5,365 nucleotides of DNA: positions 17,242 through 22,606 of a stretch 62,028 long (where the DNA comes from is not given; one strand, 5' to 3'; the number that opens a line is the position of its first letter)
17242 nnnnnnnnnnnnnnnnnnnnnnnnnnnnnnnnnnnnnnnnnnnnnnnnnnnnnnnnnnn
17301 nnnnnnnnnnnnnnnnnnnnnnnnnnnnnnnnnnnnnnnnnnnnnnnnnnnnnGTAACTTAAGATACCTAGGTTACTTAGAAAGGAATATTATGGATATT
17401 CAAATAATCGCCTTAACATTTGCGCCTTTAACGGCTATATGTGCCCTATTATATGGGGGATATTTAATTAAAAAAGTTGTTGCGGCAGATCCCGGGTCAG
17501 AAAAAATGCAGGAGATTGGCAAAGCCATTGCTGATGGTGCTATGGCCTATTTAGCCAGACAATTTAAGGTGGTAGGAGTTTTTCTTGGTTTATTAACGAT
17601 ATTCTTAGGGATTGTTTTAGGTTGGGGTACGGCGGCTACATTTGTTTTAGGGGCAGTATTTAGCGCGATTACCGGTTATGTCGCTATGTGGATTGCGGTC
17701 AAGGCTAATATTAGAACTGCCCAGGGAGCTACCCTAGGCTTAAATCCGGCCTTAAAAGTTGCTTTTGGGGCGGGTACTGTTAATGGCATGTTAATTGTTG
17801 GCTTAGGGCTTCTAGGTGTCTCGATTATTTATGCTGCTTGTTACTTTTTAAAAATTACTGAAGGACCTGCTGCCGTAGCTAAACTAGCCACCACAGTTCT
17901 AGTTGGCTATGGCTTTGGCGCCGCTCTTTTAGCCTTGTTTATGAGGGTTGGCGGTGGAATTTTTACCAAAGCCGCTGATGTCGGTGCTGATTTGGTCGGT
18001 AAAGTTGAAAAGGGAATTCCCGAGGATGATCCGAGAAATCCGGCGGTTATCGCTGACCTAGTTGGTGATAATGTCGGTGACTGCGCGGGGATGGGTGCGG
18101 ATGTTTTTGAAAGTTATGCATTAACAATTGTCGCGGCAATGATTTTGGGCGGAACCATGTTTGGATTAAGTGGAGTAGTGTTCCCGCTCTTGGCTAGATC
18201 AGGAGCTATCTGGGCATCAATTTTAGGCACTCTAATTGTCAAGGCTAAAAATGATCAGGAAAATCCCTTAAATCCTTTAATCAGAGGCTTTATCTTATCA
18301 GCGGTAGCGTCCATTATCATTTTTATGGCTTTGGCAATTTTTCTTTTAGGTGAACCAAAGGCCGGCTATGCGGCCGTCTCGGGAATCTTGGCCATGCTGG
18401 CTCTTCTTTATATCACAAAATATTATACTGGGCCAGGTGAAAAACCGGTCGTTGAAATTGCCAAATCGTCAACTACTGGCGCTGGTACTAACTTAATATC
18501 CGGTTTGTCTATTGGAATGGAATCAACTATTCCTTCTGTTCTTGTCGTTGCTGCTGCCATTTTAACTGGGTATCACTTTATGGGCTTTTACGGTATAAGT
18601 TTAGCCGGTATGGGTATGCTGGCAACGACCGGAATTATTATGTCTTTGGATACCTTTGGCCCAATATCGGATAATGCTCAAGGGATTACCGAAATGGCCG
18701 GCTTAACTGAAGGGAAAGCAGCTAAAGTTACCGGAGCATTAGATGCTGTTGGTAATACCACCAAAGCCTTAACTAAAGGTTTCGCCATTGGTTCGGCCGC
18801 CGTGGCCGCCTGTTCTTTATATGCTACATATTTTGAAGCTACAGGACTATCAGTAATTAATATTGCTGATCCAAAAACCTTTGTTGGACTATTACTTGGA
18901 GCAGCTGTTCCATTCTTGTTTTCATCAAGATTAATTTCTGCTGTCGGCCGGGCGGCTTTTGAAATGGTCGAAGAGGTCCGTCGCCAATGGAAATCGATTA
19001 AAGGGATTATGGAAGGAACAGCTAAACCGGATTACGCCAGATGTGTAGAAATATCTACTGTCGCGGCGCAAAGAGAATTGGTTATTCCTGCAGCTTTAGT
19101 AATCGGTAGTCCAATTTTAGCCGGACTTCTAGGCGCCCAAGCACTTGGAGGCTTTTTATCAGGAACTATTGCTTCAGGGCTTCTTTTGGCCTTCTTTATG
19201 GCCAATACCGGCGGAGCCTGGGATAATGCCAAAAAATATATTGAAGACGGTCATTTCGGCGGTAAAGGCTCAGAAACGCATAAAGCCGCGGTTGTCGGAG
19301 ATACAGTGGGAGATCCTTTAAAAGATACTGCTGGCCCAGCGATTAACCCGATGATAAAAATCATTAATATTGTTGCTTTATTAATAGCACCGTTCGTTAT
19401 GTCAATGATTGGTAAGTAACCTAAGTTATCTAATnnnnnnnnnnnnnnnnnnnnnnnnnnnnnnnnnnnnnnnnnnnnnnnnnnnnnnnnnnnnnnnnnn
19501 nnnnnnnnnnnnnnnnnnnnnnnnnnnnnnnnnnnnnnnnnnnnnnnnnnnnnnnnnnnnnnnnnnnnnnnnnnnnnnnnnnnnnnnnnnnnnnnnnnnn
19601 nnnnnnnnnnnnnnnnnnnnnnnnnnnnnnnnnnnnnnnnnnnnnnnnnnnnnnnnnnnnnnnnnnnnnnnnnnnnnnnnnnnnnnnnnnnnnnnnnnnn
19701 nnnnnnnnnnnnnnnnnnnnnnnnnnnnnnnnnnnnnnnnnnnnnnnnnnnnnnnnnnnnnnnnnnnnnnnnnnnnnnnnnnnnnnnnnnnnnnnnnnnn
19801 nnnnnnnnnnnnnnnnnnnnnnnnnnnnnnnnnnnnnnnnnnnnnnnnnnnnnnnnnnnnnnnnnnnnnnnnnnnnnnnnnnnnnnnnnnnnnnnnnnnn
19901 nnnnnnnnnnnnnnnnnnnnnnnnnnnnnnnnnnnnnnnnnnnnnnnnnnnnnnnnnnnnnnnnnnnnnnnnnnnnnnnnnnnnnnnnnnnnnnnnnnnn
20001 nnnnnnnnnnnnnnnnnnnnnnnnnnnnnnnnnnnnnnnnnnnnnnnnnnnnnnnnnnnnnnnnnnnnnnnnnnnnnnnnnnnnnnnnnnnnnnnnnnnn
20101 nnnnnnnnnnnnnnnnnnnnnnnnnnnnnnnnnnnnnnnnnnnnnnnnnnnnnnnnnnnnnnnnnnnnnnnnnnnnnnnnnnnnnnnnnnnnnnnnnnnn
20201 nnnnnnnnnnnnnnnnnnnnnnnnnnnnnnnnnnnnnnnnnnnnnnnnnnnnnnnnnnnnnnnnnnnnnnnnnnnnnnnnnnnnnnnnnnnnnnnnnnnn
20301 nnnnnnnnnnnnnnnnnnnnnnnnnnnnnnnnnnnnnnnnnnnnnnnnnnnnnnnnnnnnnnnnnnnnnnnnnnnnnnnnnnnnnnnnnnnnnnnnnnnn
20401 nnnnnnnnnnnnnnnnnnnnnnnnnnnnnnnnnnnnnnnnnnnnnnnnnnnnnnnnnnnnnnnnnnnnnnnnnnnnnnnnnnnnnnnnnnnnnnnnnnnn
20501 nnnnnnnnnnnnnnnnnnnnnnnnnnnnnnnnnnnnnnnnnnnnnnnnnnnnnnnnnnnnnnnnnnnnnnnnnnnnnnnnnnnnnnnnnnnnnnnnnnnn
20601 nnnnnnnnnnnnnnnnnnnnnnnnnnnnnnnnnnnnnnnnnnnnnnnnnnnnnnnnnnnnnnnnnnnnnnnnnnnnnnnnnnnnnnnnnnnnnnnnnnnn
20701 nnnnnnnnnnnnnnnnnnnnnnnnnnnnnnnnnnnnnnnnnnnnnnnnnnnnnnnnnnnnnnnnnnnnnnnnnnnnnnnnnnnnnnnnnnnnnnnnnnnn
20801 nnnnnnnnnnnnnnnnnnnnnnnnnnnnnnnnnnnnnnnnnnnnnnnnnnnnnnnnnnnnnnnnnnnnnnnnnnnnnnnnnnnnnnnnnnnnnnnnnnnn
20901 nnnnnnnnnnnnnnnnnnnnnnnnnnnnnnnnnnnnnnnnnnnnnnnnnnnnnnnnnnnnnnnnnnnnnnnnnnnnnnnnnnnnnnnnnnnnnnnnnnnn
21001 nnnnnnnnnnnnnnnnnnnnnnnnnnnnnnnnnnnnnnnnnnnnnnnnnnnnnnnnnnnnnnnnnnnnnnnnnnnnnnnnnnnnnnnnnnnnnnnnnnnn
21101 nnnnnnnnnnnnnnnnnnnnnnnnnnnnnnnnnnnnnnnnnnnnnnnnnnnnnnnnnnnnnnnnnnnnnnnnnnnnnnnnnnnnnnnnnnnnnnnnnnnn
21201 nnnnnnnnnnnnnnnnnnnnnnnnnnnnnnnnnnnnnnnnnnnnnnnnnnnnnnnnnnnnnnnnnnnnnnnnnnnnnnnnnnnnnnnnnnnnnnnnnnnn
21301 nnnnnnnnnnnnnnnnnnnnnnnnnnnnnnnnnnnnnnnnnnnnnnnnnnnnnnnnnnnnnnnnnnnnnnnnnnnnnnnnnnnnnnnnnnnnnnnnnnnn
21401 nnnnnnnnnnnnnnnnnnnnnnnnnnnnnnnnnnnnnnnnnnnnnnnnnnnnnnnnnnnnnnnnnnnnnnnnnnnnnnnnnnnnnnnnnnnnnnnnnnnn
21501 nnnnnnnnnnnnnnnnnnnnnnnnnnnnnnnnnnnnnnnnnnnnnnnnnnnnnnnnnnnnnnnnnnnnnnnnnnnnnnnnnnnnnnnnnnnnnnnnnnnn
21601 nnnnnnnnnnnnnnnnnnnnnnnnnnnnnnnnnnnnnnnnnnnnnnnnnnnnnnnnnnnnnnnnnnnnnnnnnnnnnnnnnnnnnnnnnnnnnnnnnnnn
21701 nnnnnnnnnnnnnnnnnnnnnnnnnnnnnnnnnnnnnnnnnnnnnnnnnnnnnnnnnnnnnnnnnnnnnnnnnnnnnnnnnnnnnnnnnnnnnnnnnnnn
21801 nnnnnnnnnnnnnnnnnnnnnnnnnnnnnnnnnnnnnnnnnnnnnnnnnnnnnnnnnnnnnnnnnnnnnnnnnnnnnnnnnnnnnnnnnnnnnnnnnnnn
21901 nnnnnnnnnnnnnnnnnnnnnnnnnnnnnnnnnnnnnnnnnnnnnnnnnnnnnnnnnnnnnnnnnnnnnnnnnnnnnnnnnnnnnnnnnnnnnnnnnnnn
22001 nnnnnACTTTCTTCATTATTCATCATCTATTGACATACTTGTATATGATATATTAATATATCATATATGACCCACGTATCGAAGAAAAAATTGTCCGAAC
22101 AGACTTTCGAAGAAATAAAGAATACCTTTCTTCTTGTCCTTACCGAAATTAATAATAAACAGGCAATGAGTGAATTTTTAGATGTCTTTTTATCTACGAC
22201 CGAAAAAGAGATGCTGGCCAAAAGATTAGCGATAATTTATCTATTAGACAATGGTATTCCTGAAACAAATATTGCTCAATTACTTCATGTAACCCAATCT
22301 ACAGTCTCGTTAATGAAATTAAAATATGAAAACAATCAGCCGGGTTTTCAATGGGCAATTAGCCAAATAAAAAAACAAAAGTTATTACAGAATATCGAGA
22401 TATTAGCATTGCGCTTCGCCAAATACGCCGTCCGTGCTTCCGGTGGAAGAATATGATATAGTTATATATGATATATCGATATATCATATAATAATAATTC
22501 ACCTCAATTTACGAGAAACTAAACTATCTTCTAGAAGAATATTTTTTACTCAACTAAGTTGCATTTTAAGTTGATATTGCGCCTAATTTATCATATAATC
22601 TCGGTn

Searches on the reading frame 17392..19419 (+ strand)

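Call 25: search_protein_families(library=pfam, proteins=[window:17392-19419:+], max_evalue=0.00001)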
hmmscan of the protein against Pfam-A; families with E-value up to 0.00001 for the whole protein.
window:17392-19419:+ (675 aa): 1 family
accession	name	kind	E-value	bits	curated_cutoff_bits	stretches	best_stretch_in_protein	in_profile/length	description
PF03030.21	H_PPase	-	5.6e-253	841.8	29.7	1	16-665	1-645/645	Inorganic H+ pyrophosphatase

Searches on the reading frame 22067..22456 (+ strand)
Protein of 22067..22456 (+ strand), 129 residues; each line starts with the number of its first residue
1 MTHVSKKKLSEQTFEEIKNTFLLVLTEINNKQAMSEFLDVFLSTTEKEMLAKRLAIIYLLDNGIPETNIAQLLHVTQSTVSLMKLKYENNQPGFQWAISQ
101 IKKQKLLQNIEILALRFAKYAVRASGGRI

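Call 8: search_protein_families(library=pfam, proteins=[window:22067-22456:+])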
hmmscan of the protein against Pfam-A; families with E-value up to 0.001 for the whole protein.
window:22067-22456:+ (129 aa): 2 families
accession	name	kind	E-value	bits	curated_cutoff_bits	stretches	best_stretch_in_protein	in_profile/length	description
PF01371.25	Trp_repressor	-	8.8e-09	35.8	27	1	20-100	5-86/88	Trp repressor protein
PF13384.12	HTH_23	-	4.1e-06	26.9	24.6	1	51-83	5-37/50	Homeodomain-like domain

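Call 83: search_protein_families(library=ncbifam, proteins=[window:22067-22456:+], max_evalue=0.001)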
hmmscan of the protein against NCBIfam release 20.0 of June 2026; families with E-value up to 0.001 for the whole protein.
window:22067-22456:+ (129 aa): 1 family
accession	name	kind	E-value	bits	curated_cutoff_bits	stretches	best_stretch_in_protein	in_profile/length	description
TIGR01321.1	TrpR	equivalog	7.7e-06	26.3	67.25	1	15-80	6-72/94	trp operon repressor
